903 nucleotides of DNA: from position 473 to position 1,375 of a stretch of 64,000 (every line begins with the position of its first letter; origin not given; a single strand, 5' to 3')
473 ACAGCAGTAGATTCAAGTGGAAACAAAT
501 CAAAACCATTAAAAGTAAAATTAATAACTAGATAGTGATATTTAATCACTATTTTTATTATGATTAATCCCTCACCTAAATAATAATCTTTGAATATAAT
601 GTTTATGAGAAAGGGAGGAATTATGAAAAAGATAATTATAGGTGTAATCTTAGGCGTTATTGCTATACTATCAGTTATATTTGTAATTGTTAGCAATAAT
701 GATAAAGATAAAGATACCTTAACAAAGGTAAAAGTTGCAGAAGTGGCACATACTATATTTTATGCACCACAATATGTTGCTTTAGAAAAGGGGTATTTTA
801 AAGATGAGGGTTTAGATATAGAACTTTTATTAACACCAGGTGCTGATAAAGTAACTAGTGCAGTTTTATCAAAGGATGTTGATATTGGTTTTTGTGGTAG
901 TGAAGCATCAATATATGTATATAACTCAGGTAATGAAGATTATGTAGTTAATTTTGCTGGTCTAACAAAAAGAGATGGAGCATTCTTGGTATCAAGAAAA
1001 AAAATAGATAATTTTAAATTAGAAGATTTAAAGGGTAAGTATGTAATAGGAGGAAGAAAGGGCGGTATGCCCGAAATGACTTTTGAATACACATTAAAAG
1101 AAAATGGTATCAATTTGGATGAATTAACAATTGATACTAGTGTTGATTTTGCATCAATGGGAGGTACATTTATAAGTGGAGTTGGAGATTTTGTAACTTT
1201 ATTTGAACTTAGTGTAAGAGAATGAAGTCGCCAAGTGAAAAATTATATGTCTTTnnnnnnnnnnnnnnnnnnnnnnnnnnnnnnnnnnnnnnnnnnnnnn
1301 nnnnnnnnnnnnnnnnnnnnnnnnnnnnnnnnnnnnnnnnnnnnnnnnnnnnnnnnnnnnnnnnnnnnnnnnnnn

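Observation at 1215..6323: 5.1-kb serine-recombinase element inserted inside an ABC substrate-binding-protein gene, with exact 8-bp flanking repeats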

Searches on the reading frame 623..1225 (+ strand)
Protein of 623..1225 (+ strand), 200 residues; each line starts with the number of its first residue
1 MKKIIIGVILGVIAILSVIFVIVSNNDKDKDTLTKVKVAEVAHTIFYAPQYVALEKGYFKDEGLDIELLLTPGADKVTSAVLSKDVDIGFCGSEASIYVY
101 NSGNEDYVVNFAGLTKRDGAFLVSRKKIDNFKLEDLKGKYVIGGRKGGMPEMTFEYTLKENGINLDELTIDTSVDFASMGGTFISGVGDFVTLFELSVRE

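Call 4: search_protein_families(library=pfam, proteins=[window:623-1225:+], max_evalue=0.01)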
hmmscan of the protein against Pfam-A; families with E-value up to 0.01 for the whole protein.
window:623-1225:+ (200 aa): 2 families
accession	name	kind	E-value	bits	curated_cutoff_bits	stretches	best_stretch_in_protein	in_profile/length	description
PF09084.16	NMT1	-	2.6e-16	60.6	20.5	1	48-192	5-145/216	NMT1/THI5 like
PF13379.11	NMT1_2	-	1.9e-08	34.9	24.7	1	34-166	6-151/252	NMT1-like family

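Call 63: list_cluster_members(proteins=[P0001, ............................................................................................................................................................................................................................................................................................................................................, window:623-1225:+])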
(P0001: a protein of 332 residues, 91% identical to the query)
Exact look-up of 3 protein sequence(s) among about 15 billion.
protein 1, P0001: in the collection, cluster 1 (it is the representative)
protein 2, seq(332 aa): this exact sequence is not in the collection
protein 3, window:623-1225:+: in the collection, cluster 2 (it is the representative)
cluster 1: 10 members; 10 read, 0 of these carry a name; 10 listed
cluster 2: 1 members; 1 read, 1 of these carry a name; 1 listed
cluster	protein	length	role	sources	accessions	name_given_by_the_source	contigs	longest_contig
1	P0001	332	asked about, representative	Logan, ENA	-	-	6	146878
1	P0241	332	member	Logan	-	-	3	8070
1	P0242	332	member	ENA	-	-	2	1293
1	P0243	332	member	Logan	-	-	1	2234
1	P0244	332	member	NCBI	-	-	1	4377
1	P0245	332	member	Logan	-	-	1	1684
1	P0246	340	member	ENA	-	-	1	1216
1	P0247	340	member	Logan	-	-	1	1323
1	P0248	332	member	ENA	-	-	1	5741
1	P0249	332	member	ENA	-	-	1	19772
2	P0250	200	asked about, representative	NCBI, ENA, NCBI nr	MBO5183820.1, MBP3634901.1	MAG: ABC transporter substrate-binding protein [Bacilli bacterium] | ABC transporter substrate-binding protein [Bacilli bacterium]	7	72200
